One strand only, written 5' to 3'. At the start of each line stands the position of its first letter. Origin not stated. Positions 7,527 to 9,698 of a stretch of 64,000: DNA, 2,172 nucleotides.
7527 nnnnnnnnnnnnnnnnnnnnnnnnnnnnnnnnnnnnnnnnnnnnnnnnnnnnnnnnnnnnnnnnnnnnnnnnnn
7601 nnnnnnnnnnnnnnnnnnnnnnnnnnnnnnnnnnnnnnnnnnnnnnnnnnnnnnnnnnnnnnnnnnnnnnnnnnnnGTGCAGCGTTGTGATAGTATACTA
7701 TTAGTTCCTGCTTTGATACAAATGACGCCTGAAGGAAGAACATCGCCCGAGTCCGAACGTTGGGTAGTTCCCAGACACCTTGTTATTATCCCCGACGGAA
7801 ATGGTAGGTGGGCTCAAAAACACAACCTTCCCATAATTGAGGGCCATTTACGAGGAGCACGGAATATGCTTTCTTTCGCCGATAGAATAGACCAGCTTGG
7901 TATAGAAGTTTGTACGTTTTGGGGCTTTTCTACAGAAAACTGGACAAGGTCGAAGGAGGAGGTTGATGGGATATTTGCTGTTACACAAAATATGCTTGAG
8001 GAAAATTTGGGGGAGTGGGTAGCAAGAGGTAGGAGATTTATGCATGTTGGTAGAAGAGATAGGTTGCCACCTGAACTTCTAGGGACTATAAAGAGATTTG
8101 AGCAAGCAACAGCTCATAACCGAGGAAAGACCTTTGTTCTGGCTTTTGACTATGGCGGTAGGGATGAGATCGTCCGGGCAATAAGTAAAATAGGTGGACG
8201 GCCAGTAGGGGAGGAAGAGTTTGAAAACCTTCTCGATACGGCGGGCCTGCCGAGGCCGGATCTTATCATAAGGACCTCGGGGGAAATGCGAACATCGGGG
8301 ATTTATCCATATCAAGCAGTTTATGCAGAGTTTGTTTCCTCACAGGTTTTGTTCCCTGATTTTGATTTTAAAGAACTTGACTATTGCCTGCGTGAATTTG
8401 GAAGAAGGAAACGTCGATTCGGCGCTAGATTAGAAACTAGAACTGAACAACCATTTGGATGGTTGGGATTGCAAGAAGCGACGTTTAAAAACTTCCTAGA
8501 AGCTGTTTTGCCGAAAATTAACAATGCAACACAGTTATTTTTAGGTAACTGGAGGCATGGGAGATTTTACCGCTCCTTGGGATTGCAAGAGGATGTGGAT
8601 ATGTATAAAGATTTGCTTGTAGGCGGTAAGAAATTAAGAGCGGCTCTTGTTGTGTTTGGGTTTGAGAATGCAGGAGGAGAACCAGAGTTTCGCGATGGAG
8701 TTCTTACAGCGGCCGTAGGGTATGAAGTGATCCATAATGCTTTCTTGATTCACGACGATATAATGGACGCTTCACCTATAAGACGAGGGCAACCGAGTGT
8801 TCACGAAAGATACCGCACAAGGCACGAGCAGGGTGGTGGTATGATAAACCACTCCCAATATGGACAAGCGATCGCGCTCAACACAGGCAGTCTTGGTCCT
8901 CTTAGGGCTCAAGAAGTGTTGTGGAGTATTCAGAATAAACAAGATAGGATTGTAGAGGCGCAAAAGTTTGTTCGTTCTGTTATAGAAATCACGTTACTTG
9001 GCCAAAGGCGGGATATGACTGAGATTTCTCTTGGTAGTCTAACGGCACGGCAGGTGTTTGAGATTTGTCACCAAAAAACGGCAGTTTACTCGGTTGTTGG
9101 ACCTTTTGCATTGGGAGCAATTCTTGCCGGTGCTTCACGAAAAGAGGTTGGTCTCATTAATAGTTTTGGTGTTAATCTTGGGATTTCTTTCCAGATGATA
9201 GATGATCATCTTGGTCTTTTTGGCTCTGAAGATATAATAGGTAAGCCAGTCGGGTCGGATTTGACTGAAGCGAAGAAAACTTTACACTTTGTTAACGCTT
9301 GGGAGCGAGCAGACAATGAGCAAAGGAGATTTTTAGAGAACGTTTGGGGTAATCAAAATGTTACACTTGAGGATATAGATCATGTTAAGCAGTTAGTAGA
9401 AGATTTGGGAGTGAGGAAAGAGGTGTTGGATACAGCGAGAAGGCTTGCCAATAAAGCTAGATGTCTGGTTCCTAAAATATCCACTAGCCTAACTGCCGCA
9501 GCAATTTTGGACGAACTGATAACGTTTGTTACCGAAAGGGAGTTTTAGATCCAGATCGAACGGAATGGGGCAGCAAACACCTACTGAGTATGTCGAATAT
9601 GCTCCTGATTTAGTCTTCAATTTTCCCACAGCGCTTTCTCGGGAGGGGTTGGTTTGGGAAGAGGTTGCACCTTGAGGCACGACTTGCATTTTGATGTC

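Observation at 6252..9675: Compact isoprenoid module: archaeal-type IPK, a Nudix-like protein, and a single-polypeptide UppS (cis) + trans-polyprenyl synthase fusion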

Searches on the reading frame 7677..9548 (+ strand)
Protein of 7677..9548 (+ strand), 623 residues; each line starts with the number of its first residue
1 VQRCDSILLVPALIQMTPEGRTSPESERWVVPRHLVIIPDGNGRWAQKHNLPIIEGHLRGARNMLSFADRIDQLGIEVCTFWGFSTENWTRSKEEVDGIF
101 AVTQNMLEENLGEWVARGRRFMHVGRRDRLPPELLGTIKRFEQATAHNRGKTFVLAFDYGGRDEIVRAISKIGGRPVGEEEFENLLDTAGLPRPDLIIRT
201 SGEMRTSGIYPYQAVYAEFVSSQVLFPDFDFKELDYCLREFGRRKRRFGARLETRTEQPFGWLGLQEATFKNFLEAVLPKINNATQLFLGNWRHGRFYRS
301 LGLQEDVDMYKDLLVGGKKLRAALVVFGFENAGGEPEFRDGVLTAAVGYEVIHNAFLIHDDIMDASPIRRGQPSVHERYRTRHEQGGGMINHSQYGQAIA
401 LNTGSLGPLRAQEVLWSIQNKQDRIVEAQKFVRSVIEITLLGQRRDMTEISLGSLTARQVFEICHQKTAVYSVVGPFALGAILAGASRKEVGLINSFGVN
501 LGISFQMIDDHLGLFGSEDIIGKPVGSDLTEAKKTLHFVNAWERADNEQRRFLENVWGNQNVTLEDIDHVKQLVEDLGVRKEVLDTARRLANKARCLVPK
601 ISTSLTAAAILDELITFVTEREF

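Call 3: search_protein_families(library=pfam, proteins=[window:7677-9548:+], max_evalue=0.01)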
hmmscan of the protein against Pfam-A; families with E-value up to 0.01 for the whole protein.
window:7677-9548:+ (623 aa): 2 families
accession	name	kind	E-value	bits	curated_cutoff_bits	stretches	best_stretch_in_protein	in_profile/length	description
PF01255.24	Prenyltransf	-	3.5e-60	203.7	27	1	38-249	1-219/219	Putative undecaprenyl diphosphate synthase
PF00348.22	polyprenyl_synt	-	5.4e-51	173.7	27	1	309-574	7-248/251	Polyprenyl synthetase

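Call 4: search_protein_families(library=ncbifam, proteins=[window:7677-9548:+], max_evalue=0.01)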
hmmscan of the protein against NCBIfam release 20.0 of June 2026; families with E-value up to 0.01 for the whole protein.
window:7677-9548:+ (623 aa): 32 families (the best 25 are shown)
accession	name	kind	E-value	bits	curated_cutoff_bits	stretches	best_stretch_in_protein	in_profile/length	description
NF011405.0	PRK14830.1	equivalog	3.8e-58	197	304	1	26-250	17-250/251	undecaprenyl pyrophosphate synthase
NF041169.1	f2_encap_cargo4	exception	3.4e-57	194.2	450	1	277-622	12-333/334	family 2 encapsulin nanocompartment cargo protein polyprenyl transferase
NF011408.0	PRK14834.1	equivalog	1.8e-55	188.1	348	1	23-251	9-246/252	isoprenyl transferase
NF011407.0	PRK14833.1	equivalog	5.4e-55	186.6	325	1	32-250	5-231/233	di-trans,poly-cis-decaprenylcistransferase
NF011406.0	PRK14831.1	subfamily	4.5e-54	183.3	375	1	27-250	19-251/256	undecaprenyl pyrophosphate synthase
TIGR00055.1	uppS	equivalog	2.3e-51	174.4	109.55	1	31-249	1-228/228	polyprenyl diphosphate synthase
NF011412.0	PRK14839.1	equivalog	3.9e-51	173.8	334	1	34-251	12-229/240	di-trans,poly-cis-decaprenylcistransferase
NF011404.0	PRK14829.1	equivalog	1.4e-46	158.9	372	1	21-250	20-258/260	isoprenyl transferase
NF041003.1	GGPP_syn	equivalog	6.8e-45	153.6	500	1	313-621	36-324/326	geranylgeranyl diphosphate synthase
NF011413.0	PRK14840.1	equivalog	1e-44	153.1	410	1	30-249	17-249/250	isoprenyl transferase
NF040698.1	IdsA_Meth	equivalog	9.8e-43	146.6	468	1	315-622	40-327/328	short chain isoprenyl diphosphate synthase IdsA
NF011414.0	PRK14841.1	equivalog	9.8e-43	146.5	401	1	31-250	3-229/233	isoprenyl transferase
NF042416.1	GFPPS_Mycobact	equivalog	1.7e-41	142.3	600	1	312-621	36-348/350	bifunctional (2E,6E)-farnesyl/geranyl diphosphate synthase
NF011415.0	PRK14842.1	equivalog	1.1e-39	136.3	360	1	31-250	8-237/241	isoprenyl transferase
NF011409.0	PRK14835.1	equivalog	1.6e-39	136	425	1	29-249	43-278/279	isoprenyl transferase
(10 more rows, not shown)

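Call 5: find_homologous_proteins(query=window:7677-9548:+, max_evalue=1e-10)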
Query window:7677-9548:+ (623 aa): 382 proteins with E <= 1e-10 among 8000 candidates; the best 120 are listed.
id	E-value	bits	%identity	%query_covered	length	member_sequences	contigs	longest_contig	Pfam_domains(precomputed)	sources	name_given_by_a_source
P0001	0.0e+0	1273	100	90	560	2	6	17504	PF01255.25,PF00348.23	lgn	-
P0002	0.0e+0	1124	80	98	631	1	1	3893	PF01255.25,PF00348.23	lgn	-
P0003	0.0e+0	1091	77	98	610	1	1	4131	PF01255.25,PF00348.23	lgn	-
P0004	0.0e+0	1072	77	97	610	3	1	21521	PF01255.25,PF00348.23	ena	-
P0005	0.0e+0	1011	79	90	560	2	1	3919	PF01255.25,PF00348.23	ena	-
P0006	6.8e-237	806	58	96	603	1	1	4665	PF01255.25,PF00348.23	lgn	-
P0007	2.4e-228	778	57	96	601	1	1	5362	PF01255.25,PF00348.23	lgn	-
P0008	1.1e-227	775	57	96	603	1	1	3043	PF01255.25,PF00348.23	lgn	-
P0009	1.3e-225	769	56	97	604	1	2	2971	PF01255.25,PF00348.23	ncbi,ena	-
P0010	2.4e-225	768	55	96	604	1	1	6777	PF01255.25,PF00348.23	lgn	-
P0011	4.7e-225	767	57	96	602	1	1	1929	PF01255.25,PF00348.23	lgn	-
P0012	9.3e-222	756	58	95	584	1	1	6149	PF01255.25,PF00348.23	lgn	-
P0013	9.5e-222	756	57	95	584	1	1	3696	PF01255.25,PF00348.23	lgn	-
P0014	1.1e-221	756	56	96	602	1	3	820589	PF01255.25,PF00348.23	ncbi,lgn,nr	ncbi:MAG: di-trans,poly-cis-decaprenylcistransferase [Candidatus Daviesbacteria bacterium]|nr:MAG: d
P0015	1.2e-219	749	55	95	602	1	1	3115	PF01255.25,PF00348.23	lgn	-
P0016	1.7e-218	745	54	96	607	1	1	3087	PF01255.25,PF00348.23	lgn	-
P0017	1.5e-217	742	57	95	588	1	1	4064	PF01255.25,PF00348.23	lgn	-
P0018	1.5e-217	742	56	95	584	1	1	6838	PF01255.25,PF00348.23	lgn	-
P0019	1.5e-216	739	54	96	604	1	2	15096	PF01255.25,PF00348.23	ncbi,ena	-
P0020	1.9e-215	735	54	96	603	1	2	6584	PF01255.25,PF00348.23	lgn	-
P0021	2.2e-215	735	55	96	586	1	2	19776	PF01255.25,PF00348.23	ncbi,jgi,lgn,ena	-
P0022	1.2e-214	732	55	95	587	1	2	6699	PF01255.25,PF00348.23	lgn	-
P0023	7.7e-213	726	54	95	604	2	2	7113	PF01255.25,PF00348.23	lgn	-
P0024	4.2e-212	724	52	96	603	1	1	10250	PF01255.25,PF00348.23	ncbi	-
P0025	3.0e-211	721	55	95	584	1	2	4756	PF01255.25,PF00348.23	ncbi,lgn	-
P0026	1.4e-203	696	52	95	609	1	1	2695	PF01255.25,PF00348.23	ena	-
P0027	2.8e-196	672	52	95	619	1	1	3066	PF01255.25,PF00348.23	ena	-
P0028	8.7e-194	663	51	95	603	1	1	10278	PF01255.25,PF00348.23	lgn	-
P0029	7.1e-188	644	50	96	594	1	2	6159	PF01255.25,PF00348.23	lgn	-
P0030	7.6e-133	462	55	59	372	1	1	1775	PF00348.23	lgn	-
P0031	5.1e-121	423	52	58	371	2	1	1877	PF00348.23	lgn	-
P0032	2.5e-109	385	37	95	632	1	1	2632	PF01255.25,PF00348.23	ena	-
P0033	4.7e-60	222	50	35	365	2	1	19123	PF01255.25,PF00708.25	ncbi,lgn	-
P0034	4.4e-58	215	48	35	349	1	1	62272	PF01255.25,PF00708.25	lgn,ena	-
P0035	1.6e-57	213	47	35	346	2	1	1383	PF01255.25,PF00708.25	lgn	-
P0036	4.1e-57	212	46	35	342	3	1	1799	PF01255.25,PF00708.25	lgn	-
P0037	5.5e-57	212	30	83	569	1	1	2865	PF01255.25,PF00348.23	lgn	-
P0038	7.8e-57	211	45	38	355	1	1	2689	PF01255.25,PF00708.25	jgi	jgi:undecaprenyl diphosphate synthase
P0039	8.2e-57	211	48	35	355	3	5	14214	PF01255.25,PF00708.25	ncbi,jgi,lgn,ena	ncbi:MAG TPA: polyprenyl diphosphate synthase [Candidatus Paceibacterota bacterium]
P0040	1.2e-56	210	45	36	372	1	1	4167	PF01255.25,PF00708.25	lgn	-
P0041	1.3e-56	210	47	35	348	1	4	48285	PF01255.25,PF00708.25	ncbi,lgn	-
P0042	1.4e-56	210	47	37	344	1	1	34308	PF01255.25,PF00708.25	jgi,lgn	jgi:undecaprenyl diphosphate synthase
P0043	2.8e-56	209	49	35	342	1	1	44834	PF01255.25,PF00708.25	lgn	-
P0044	2.9e-56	209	47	36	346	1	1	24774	PF01255.25,PF00708.25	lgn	-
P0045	4.8e-56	209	45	37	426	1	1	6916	PF01255.25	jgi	jgi:undecaprenyl diphosphate synthase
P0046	1.0e-55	207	48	35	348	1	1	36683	PF01255.25,PF00708.25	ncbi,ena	-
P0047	1.9e-55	207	47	35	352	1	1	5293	PF01255.25,PF00708.25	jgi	jgi:undecaprenyl diphosphate synthase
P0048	3.1e-55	206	45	35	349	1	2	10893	PF01255.25,PF00708.25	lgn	-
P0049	4.6e-55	205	48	35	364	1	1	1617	PF01255.25,PF00708.25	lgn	-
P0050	6.0e-55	205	44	40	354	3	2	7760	PF01255.25,PF00708.25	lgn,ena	-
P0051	6.7e-55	205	45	37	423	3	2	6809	PF01255.25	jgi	jgi:undecaprenyl diphosphate synthase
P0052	6.9e-55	205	48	35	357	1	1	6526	PF01255.25,PF00708.25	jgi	-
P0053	8.8e-55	204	47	35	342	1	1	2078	PF01255.25,PF00708.25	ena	-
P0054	1.1e-54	204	45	36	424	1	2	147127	PF01255.25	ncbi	-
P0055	1.2e-54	204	45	35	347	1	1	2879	PF01255.25,PF00708.25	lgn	-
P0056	1.2e-54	204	48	35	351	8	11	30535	PF01255.25,PF00708.25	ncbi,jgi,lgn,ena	ncbi:MAG TPA: polyprenyl diphosphate synthase [Candidatus Paceibacterota bacterium]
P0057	1.4e-54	204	44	37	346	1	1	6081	PF01255.25,PF00708.25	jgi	-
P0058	1.6e-54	204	47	35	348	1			PF01255.25,PF00708.25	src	-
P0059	1.7e-54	203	45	37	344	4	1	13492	PF01255.25,PF00708.25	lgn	-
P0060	1.9e-54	203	45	38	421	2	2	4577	PF01255.25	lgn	-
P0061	2.2e-54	203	45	35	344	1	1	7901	PF01255.25,PF00708.25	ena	-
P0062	2.5e-54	203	46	35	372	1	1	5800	PF01255.25,PF00708.25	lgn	-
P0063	2.5e-54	203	45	35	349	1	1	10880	PF01255.25,PF00708.25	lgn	-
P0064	2.8e-54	203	44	35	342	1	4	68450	PF01255.25,PF00708.25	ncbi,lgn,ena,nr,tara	ncbi:di-trans,poly-cis-decaprenylcistransferase [Candidatus Pacearchaeota archaeon]|nr:di-trans,poly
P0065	3.1e-54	203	44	37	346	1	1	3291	PF01255.25,PF00708.25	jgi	-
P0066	3.3e-54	202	43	39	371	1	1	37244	PF01255.25,PF00708.25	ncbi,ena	-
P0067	3.5e-54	202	46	35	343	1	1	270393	PF01255.25,PF00708.25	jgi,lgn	-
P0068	4.6e-54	202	46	35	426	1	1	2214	PF01255.25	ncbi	-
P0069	4.9e-54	202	43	38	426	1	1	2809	PF01255.25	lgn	-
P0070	6.3e-54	202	43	40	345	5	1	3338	PF01255.25,PF00708.25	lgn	-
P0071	8.8e-54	201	45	35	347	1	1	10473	PF01255.25,PF00708.25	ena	-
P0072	9.2e-54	201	45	35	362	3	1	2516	PF01255.25,PF00708.25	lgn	-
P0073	9.7e-54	201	46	35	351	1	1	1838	PF01255.25,PF00708.25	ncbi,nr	ncbi:MAG: polyprenyl diphosphate synthase [Nanoarchaeota archaeon]|nr:polyprenyl diphosphate synthas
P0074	1.4e-53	200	45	35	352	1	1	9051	PF01255.25,PF00708.25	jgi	-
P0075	1.5e-53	200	44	35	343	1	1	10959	PF01255.25,PF00708.25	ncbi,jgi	jgi:undecaprenyl diphosphate synthase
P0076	1.6e-53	200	44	36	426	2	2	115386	PF01255.25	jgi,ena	-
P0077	1.9e-53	200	48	35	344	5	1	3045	PF01255.25,PF00708.25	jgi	jgi:undecaprenyl diphosphate synthase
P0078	2.1e-53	200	44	37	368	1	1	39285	PF01255.25,PF00708.25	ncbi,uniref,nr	ncbi:di-trans,poly-cis-decaprenylcistransferase [Candidatus Dojkabacteria bacterium]|uniref:Isopreny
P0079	2.8e-53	199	39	35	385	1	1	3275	PF01255.25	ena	-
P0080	3.0e-53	199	44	36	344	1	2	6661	PF01255.25,PF00708.25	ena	-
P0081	3.2e-53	199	45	36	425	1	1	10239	PF01255.25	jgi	jgi:undecaprenyl diphosphate synthase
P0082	4.6e-53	199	45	37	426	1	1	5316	PF01255.25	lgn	-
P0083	5.2e-53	198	44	37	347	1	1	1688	PF01255.25,PF00708.25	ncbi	-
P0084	5.5e-53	198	41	40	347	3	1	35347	PF01255.25,PF00708.25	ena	-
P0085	5.9e-53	198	45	37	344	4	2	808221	PF01255.25,PF00708.25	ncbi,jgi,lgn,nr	ncbi:di-trans,poly-cis-decaprenylcistransferase [Candidatus Nomurabacteria bacterium]|jgi:undecapren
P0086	6.5e-53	198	45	36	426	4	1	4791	PF01255.25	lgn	-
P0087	7.2e-53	198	43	40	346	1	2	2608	PF01255.25,PF00708.25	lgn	-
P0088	7.3e-53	198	44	36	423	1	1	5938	PF01255.25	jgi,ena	-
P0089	8.8e-53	198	47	35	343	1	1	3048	PF01255.25,PF00708.25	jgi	jgi:undecaprenyl diphosphate synthase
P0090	1.2e-52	197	45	36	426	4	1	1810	PF01255.25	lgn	-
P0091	1.2e-52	197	44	35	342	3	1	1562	PF01255.25,PF00708.25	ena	-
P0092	1.4e-52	197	42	40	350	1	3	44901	PF01255.25,PF00708.25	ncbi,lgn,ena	ncbi:MAG: polyprenyl diphosphate synthase [Patescibacteria group bacterium]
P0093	1.4e-52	197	44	38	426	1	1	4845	PF01255.25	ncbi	-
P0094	1.7e-52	197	46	35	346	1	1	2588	PF01255.25,PF00708.25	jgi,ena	-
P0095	1.9e-52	197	42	40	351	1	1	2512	PF01255.25,PF00708.25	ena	-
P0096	2.1e-52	196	45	35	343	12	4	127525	PF01255.25,PF00708.25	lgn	-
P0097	2.2e-52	196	44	37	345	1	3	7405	PF01255.25,PF00708.25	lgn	-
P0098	2.5e-52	196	45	37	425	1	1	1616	PF01255.25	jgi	jgi:undecaprenyl diphosphate synthase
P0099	2.6e-52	196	41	40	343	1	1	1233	PF01255.25,PF00708.25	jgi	-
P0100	3.0e-52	196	46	35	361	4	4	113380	PF01255.25,PF00708.25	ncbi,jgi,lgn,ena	-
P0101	3.2e-52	196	46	35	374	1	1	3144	PF01255.25,PF00708.25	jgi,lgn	-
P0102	3.8e-52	196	42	40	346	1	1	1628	PF01255.25,PF00708.25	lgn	-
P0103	3.9e-52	196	45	35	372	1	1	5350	PF01255.25,PF00708.25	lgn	-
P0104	4.8e-52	195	43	38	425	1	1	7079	PF01255.25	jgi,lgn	-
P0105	5.2e-52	195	44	39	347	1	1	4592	PF01255.25,PF00708.25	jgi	-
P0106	5.4e-52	195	44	36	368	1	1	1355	PF01255.25,PF00708.25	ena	-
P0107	5.6e-52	195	46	36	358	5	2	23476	PF01255.25,PF00708.25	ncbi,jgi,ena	ncbi:MAG TPA: polyprenyl diphosphate synthase [Candidatus Paceibacterota bacterium]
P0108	6.3e-52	195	44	35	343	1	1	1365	PF01255.25,PF00708.25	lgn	-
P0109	7.1e-52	195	45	35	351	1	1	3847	PF01255.25,PF00708.25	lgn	-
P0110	7.4e-52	195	43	37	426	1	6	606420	PF01255.25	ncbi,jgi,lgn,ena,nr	ncbi:MAG TPA: polyprenyl diphosphate synthase [Patescibacteria group bacterium]|nr:polyprenyl diphos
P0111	8.4e-52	195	46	35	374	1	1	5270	PF01255.25,PF00708.25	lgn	-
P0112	8.9e-52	194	45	36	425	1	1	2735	PF01255.25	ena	-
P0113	9.6e-52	194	45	35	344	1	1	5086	PF01255.25,PF00708.25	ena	-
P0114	9.7e-52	194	42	37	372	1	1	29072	PF01255.25,PF00708.25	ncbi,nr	ncbi:di-trans,poly-cis-decaprenylcistransferase [Candidatus Dojkabacteria bacterium]|nr:di-trans,pol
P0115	1.2e-51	194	44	35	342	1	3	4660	PF01255.25,PF00708.25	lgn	-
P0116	1.3e-51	194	46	35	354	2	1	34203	PF01255.25,PF00708.25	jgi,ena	-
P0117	1.4e-51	194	44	36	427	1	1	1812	PF01255.25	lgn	-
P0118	1.4e-51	194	45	36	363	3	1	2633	PF01255.25,PF00708.25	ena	-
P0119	1.5e-51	194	44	38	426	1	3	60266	PF01255.25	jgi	jgi:undecaprenyl diphosphate synthase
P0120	2.0e-51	193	42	39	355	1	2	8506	PF01255.25,PF00708.25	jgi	jgi:undecaprenyl diphosphate synthase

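Call 10: find_encoding_contigs(protein=P0014, flank=10000, max_places=2)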
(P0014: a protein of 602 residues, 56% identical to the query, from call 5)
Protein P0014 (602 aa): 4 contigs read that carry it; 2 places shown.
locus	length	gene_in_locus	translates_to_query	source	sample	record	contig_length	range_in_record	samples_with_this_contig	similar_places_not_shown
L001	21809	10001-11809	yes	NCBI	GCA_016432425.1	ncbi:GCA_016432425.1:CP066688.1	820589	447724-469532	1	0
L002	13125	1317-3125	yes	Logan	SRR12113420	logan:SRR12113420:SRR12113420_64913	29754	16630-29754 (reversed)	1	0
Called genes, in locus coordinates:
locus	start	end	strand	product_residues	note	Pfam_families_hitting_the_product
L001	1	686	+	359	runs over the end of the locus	PF02661:Fic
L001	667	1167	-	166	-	-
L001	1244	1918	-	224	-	PF00990:GGDEF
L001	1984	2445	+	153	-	-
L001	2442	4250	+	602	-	PF04675:DNA_ligase_A_N, PF01068:DNA_ligase_A_M, PF04679:DNA_ligase_A_C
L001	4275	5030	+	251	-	PF01738:DLH, PF02129:Peptidase_S15, PF00561:Abhydrolase_1, PF12146:Hydrolase_4, PF12697:Abhydrolase_6, PF00326:Peptidase_S9, PF02230:Abhydrolase_2, PF00326:Peptidase_S9, +3 more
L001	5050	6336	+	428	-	PF27218:MJ0043_C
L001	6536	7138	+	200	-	PF01195:Pept_tRNA_hydro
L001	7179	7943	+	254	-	PF13098:Thioredoxin_2 (faint), PF13462:Thioredoxin_4, PF01323:DSBA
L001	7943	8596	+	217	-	PF11303:DUF3105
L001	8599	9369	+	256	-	PF02535:Zip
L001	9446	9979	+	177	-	PF00293:NUDIX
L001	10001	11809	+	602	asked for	PF01255:Prenyltransf, PF00348:polyprenyl_synt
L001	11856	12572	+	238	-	PF00882:Zn_dep_PLPC (weak)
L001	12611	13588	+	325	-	-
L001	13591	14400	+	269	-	PF00696:AA_kinase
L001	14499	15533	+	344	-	PF00348:polyprenyl_synt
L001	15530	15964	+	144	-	PF01894:YjbQ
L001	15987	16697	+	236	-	PF01255:Prenyltransf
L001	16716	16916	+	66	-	-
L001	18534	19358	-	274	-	-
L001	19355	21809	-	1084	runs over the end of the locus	-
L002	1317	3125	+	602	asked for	PF01255:Prenyltransf, PF00348:polyprenyl_synt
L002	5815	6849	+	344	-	PF00348:polyprenyl_synt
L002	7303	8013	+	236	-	PF01255:Prenyltransf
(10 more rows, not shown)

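Call 11: find_encoding_contigs(protein=P0004, flank=10000, max_places=2)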
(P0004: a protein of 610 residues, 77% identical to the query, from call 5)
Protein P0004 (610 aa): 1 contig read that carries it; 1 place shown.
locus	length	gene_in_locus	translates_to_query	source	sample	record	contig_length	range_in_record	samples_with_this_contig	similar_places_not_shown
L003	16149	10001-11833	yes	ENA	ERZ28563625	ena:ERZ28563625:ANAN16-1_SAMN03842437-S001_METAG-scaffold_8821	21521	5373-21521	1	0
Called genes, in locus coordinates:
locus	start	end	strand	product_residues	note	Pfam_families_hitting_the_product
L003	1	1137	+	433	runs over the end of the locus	PF21799:MurD-like_N, PF08245:Mur_ligase_M, PF02875:Mur_ligase_C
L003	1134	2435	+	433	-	PF00275:EPSP_synthase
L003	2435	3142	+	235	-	PF00561:Abhydrolase_1, PF00975:Thioesterase (weak), PF02230:Abhydrolase_2 (faint), PF12146:Hydrolase_4, PF12697:Abhydrolase_6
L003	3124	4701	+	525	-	PF08245:Mur_ligase_M, PF02875:Mur_ligase_C (weak)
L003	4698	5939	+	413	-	PF01041:DegT_DnrJ_EryC1, PF00155:Aminotran_1_2, PF00266:Aminotran_5 (faint), PF01041:DegT_DnrJ_EryC1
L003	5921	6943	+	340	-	PF02388:FemAB, PF13480:Acetyltransf_6, PF02388:FemAB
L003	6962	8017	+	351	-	PF00953:Glycos_transf_4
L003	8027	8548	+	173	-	PF00293:NUDIX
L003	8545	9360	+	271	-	PF00696:AA_kinase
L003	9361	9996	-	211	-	PF00293:NUDIX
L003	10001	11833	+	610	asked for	PF01255:Prenyltransf, PF00348:polyprenyl_synt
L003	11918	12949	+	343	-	PF01098:FTSW_RODA_SPOVE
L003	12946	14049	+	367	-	PF03033:Glyco_transf_28, PF04101:Glyco_tran_28_C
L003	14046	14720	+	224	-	-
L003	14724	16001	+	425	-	PF11104:PilM_2 (weak), PF02491:SHS2_FTSA, PF06723:MreB_Mbl, PF06277:EutA (weak), PF14450:FtsA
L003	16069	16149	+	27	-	?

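Call 12: find_encoding_contigs(protein=P0021, flank=10000, max_places=2)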
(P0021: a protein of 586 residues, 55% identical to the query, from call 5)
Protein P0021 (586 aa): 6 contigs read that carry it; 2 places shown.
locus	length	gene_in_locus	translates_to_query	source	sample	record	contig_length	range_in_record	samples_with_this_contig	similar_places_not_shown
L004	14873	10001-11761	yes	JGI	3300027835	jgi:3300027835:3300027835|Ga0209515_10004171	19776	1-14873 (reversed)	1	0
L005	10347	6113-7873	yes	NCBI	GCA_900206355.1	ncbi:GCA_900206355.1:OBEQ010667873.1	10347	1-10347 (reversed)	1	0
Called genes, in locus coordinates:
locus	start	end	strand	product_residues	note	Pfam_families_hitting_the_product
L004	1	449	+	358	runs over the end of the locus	PF02661:Fic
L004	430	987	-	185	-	-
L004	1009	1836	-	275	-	PF00990:GGDEF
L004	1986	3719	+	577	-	PF04675:DNA_ligase_A_N, PF01068:DNA_ligase_A_M, PF04679:DNA_ligase_A_C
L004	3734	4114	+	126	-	PF00903:Glyoxalase, PF18029:Glyoxalase_6 (weak)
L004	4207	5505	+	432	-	PF27218:MJ0043_C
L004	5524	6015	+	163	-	-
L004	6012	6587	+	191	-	PF01195:Pept_tRNA_hydro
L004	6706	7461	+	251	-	PF13462:Thioredoxin_4, PF01323:DSBA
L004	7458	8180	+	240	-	PF11303:DUF3105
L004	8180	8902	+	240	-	PF02535:Zip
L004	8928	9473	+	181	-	PF00293:NUDIX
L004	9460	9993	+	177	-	PF00293:NUDIX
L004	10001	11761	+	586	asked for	PF01255:Prenyltransf, PF00348:polyprenyl_synt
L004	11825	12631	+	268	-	PF13489:Methyltransf_23 (weak), PF01209:Ubie_methyltran (weak), PF08241:Methyltransf_11, PF08242:Methyltransf_12 (weak), PF13649:Methyltransf_25, PF13847:Methyltransf_31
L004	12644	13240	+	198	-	PF01966:HD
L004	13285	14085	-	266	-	PF00696:AA_kinase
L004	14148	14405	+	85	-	PF12728:HTH_17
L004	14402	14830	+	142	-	PF13470:PIN_3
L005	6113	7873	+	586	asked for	PF01255:Prenyltransf, PF00348:polyprenyl_synt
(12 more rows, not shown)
